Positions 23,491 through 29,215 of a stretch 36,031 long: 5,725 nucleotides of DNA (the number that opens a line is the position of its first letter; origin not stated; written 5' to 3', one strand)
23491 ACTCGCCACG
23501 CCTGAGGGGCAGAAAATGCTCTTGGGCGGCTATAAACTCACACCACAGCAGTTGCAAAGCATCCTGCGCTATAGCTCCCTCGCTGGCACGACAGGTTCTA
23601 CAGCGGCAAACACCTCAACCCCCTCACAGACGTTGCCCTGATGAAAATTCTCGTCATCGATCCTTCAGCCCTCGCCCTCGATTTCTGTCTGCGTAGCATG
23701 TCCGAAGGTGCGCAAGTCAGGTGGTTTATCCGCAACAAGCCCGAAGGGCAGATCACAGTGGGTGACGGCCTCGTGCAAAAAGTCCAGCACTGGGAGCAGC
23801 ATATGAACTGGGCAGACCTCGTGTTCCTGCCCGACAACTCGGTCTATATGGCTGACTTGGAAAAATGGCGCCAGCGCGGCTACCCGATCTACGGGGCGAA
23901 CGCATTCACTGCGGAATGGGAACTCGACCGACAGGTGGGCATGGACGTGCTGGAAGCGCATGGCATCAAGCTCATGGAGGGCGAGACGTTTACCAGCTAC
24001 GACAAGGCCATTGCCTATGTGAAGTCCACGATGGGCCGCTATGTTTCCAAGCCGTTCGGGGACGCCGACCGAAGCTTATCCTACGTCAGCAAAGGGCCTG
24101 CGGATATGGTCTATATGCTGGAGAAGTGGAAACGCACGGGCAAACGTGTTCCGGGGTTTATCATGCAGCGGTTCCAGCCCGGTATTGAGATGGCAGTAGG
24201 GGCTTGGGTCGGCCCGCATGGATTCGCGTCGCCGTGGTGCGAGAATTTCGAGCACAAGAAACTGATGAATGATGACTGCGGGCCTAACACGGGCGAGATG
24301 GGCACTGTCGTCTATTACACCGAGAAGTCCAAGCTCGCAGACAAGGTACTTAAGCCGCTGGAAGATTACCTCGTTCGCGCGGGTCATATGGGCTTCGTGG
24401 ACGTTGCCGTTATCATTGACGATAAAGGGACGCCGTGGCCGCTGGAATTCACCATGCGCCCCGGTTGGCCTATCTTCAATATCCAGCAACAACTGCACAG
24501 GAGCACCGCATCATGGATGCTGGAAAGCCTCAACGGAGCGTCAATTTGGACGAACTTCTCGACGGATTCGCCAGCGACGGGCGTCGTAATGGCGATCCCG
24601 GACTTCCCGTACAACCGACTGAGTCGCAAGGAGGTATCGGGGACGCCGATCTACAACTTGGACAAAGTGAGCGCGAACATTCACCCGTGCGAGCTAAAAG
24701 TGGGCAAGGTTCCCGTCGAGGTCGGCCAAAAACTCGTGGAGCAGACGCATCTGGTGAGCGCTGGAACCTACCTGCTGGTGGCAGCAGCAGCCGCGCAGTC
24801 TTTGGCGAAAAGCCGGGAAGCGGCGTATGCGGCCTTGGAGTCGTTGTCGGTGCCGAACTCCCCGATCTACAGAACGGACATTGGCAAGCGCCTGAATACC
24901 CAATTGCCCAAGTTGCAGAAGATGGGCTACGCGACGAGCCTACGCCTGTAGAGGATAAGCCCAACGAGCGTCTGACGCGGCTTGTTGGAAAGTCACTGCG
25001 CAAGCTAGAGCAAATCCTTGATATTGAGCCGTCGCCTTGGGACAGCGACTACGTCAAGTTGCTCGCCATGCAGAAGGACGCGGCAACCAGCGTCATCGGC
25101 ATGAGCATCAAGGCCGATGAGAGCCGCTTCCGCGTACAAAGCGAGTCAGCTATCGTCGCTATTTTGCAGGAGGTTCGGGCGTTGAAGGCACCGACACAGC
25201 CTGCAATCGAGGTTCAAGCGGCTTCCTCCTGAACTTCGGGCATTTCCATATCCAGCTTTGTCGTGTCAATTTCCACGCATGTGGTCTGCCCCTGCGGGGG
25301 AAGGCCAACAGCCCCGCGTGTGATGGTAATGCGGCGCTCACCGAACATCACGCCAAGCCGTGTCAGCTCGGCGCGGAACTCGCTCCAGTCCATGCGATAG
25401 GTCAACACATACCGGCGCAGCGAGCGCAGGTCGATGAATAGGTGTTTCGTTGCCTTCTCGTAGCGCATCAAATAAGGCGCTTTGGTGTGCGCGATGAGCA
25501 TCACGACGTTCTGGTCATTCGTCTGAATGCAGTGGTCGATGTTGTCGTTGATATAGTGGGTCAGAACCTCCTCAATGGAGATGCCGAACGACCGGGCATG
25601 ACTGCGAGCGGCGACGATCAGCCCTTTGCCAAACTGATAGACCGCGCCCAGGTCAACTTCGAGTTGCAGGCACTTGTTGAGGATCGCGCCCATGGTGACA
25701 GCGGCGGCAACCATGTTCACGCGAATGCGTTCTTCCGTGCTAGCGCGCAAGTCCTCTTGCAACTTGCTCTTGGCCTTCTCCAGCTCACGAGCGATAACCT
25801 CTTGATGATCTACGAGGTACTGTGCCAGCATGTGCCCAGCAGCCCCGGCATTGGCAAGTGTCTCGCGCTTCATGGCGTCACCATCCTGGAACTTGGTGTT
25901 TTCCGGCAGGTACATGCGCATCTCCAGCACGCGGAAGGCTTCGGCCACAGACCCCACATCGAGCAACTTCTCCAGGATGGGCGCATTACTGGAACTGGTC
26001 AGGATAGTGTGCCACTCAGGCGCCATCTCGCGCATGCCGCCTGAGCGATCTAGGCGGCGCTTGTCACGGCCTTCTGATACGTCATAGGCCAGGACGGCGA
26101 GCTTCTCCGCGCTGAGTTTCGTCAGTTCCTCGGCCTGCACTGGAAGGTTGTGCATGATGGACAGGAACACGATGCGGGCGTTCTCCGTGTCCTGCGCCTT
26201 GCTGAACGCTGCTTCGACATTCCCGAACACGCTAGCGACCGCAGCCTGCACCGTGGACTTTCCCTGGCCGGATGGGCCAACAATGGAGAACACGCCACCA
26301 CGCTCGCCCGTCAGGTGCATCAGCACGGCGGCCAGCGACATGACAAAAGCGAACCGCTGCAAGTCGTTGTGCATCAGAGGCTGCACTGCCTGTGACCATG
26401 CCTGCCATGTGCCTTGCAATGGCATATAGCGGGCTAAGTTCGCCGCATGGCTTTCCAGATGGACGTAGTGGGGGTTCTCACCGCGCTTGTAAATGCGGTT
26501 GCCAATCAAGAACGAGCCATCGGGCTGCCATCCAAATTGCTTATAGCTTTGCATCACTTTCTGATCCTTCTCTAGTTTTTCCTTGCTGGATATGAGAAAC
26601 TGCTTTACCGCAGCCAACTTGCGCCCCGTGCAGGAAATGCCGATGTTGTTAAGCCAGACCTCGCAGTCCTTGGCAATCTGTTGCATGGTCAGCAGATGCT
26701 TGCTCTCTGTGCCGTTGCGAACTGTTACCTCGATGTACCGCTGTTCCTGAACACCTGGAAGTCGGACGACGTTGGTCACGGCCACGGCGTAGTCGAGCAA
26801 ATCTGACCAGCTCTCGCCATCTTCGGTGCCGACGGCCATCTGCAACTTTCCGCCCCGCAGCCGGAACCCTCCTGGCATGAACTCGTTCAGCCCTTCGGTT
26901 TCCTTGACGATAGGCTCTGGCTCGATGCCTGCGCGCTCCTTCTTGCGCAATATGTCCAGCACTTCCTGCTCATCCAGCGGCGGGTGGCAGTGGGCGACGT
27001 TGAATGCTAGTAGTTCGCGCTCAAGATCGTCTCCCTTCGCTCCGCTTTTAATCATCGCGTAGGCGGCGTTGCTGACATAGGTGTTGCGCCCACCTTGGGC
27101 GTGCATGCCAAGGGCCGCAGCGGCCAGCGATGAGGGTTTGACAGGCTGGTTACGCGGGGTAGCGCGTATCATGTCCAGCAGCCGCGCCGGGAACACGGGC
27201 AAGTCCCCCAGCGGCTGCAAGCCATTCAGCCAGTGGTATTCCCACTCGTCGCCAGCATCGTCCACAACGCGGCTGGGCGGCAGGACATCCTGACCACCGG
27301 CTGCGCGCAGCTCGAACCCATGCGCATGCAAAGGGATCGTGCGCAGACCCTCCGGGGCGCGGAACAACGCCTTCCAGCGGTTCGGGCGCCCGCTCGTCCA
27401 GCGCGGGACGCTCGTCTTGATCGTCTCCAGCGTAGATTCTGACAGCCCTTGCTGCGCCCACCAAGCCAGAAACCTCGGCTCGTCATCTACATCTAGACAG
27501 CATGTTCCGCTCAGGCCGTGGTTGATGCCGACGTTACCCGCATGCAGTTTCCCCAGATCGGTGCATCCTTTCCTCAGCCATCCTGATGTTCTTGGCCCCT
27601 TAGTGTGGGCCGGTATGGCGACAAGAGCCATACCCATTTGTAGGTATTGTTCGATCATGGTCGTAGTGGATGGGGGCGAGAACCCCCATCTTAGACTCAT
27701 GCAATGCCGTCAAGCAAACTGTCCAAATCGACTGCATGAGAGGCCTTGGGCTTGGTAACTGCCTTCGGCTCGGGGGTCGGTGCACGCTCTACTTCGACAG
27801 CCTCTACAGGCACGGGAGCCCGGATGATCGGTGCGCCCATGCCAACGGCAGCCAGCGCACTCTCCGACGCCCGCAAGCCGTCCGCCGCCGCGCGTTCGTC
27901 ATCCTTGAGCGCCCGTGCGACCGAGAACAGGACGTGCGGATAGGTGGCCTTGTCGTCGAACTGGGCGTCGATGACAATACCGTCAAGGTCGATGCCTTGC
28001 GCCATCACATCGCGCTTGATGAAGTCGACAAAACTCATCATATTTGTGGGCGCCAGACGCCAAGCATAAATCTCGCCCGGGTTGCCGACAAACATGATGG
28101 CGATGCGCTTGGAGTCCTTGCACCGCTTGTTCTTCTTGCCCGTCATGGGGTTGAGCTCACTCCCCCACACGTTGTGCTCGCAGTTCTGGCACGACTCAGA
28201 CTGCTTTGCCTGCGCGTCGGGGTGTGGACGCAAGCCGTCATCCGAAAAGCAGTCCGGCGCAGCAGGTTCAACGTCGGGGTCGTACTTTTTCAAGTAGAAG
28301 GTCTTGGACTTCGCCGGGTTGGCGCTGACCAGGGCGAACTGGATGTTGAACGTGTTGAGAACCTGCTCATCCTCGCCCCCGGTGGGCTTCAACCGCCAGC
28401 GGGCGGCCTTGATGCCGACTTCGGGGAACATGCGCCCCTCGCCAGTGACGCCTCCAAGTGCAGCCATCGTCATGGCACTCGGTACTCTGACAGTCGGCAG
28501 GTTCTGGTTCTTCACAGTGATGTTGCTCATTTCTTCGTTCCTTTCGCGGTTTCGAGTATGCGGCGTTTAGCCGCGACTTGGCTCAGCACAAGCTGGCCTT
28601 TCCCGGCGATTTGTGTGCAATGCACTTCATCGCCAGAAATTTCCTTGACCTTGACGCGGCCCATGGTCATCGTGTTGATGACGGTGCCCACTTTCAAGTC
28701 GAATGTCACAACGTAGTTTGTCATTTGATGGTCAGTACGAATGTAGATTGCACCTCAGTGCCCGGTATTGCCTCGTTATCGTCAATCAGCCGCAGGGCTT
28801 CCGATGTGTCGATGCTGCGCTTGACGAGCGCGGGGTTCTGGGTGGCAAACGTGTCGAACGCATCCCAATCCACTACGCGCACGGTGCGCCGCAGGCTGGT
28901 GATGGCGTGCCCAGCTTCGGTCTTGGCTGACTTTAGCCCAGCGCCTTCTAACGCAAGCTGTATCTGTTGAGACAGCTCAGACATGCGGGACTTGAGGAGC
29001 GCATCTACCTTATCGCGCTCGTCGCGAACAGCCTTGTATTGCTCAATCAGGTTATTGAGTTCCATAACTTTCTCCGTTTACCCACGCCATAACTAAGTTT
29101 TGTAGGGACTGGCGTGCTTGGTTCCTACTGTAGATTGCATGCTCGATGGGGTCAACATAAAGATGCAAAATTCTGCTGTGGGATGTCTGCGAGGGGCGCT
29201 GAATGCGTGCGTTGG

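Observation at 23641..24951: PurD-like ATP-grasp ligase without the GGREHA substrate motif, encoded at the end of the virion / ejection-protein operon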

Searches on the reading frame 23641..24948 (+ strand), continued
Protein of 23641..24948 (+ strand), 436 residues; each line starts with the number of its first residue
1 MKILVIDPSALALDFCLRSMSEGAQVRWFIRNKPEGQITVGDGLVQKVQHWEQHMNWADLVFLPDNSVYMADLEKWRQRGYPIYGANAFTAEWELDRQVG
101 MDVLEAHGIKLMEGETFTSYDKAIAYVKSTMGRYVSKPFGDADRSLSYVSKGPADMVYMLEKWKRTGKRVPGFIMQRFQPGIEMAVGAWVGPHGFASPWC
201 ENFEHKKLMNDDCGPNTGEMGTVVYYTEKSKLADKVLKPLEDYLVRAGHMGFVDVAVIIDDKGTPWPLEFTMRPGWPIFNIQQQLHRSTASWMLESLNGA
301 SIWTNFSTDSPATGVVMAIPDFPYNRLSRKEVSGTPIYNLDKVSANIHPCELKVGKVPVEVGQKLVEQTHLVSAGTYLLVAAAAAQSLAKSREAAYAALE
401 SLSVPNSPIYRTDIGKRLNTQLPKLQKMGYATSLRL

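Call 77: find_related_loci(query=A4, collection=viral_contigs, flank=10000)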
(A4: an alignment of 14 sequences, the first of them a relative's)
Query A4 (523 aa) in viral_contigs; peptide patterns used: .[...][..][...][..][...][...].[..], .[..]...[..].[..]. (x = any residue, [..] = any of these).
116 stretches matched a pattern; 57 encode a relative of the query (tblastn E <= 1e-3); 55 distinct loci.
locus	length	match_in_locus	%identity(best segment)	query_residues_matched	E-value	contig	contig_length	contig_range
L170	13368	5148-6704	77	1-519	0e+0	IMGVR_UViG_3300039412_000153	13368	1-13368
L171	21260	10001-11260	36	1-414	2e-78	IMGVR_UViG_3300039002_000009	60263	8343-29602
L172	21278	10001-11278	35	1-414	2e-67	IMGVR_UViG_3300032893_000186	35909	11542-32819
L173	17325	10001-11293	33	1-418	1e-66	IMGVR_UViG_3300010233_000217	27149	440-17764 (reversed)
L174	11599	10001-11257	34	1-414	7e-66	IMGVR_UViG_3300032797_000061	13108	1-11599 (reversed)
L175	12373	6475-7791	32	1-420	7e-57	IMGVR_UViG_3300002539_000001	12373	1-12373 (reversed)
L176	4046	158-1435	34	9-413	2e-56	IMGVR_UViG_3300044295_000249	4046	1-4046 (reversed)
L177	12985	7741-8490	40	20-265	2e-54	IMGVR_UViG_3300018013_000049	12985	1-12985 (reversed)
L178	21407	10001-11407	31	20-483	5e-74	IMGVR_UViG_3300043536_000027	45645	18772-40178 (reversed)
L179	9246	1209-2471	30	10-413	7e-53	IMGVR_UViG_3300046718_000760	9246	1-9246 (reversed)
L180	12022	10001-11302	32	1-406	7e-53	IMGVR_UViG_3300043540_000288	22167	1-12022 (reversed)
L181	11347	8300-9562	30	10-413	7e-53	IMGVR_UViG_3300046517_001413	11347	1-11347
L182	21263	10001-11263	30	10-413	8e-53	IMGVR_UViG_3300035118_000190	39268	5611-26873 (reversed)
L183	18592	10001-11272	32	7-413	2e-52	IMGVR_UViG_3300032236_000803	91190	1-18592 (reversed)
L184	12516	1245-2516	31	7-413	9e-52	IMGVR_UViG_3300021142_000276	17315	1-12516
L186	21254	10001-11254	29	11-413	2e-48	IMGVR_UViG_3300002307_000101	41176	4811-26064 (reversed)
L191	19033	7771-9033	30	1-413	1e-46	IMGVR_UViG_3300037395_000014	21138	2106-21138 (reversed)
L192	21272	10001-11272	30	7-414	4e-50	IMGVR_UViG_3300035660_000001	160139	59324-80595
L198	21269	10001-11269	27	10-413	1e-42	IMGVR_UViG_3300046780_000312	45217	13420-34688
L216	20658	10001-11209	29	3-398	4e-37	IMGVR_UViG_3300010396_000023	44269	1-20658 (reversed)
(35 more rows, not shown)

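Call 81: search_protein_families(library=phrogs, proteins=[L170:2947-4971:+, L186:6934-9981:+, L198:5709-9728:+, L173:5487-9995:+, L192:6425-9880:+, L216:6315-9995:+, L180:6825-9995:+, L191:4019-7678:+, L172:7706-9877:+], max_evalue=0.001)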
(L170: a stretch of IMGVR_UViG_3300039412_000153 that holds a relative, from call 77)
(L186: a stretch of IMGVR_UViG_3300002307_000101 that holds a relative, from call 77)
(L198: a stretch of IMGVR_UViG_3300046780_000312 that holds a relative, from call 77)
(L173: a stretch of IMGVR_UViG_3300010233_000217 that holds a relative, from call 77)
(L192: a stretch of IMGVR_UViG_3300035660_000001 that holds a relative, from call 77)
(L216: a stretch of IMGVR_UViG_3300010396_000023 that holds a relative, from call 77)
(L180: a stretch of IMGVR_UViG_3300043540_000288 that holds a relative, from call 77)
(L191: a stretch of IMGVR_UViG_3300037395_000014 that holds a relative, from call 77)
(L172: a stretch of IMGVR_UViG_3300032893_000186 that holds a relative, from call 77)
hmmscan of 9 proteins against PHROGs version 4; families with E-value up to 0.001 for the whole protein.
L170:2947-4971:+ (674 aa): 2 families
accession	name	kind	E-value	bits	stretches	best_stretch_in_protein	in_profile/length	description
phrog_156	-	head and packaging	1.8e-16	60.7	1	346-585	310-527/681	portal protein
phrog_332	-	connector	2.3e-07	30.5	1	263-404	199-335/560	head-tail adaptor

L186:6934-9981:+ (1015 aa): 1 family
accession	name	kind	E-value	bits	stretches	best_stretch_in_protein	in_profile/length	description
phrog_839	-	unknown function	2e-05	25.4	1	192-269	81-175/253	-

L198:5709-9728:+ (1339 aa): 2 families
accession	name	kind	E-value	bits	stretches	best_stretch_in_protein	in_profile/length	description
phrog_9570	-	tail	3.2e-12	47.2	1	16-118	490-599/689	tail length tape measure protein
phrog_8949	-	unknown function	4.3e-09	37.3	1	33-113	362-449/557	-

L173:5487-9995:+ (1502 aa): 0 families

L192:6425-9880:+ (1151 aa): 2 families
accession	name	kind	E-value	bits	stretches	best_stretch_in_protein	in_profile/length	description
phrog_10475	-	lysis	6.1e-07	29.4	1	888-1024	293-397/700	endolysin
phrog_669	-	lysis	9.8e-05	20.8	1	902-1020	954-1050/1946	endolysin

L216:6315-9995:+ (1226 aa): 0 families

L180:6825-9995:+ (1056 aa): 1 family
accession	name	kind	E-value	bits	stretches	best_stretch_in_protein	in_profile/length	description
phrog_6651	-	head and packaging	1.3e-12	47.5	1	818-986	1018-1181/1375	internal virion protein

L191:4019-7678:+ (1219 aa): 2 families
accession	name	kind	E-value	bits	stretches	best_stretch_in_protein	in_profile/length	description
phrog_22520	-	unknown function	1.8e-14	54.8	1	133-210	76-153/330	-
phrog_4067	-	other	8.8e-05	22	1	138-262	754-890/980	transglycosylase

L172:7706-9877:+ (723 aa): 8 families
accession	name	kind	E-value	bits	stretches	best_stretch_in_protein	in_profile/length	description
phrog_18178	-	head and packaging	1.9e-53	183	1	59-473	57-511/613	portal protein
phrog_2662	-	head and packaging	6.5e-18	65.7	2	552-722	548-709/717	portal protein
phrog_12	-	head and packaging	2.4e-11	44.4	1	141-393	136-331/646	portal protein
phrog_1076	-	transcription regulation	4.1e-05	24.1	0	78-143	80-151/339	FmdB-like transcriptional regulator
phrog_4852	-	unknown function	4.2e-05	24.3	0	92-133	11-53/194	-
phrog_6417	-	other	0.00036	21.4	1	214-244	8-38/68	translational regulator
phrog_15127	-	head and packaging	0.00047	19.8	1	543-677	76-210/602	head protein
phrog_3517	-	head and packaging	0.00059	20.2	0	598-677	204-287/371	head morphogenesis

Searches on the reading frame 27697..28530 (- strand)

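Call 14: search_protein_families(library=phrogs, proteins=[window:27697-28530:-], max_evalue=0.001)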
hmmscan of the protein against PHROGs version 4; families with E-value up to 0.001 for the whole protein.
window:27697-28530:- (277 aa): 2 families
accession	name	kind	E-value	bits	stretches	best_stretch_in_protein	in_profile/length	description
phrog_27714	-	unknown function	1.9e-14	54.9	1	1-264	30-285/292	-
phrog_23155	-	unknown function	3.4e-11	43.9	1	75-203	79-201/255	-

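Call 73: search_protein_families(library=pfam, proteins=[window:27697-28530:-], max_evalue=0.01)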
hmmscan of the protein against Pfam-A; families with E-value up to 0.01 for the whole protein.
window:27697-28530:- (277 aa): 0 families

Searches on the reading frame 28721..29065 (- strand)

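Call 73: search_protein_families(library=pfam, proteins=[window:28721-29065:-], max_evalue=0.01)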
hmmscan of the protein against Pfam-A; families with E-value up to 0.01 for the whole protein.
window:28721-29065:- (114 aa): 1 family
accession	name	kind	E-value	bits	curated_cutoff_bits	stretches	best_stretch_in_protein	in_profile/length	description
PF05565.16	Sipho_Gp157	-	0.0099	16.3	28.6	0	6-114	55-162/162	Siphovirus Gp157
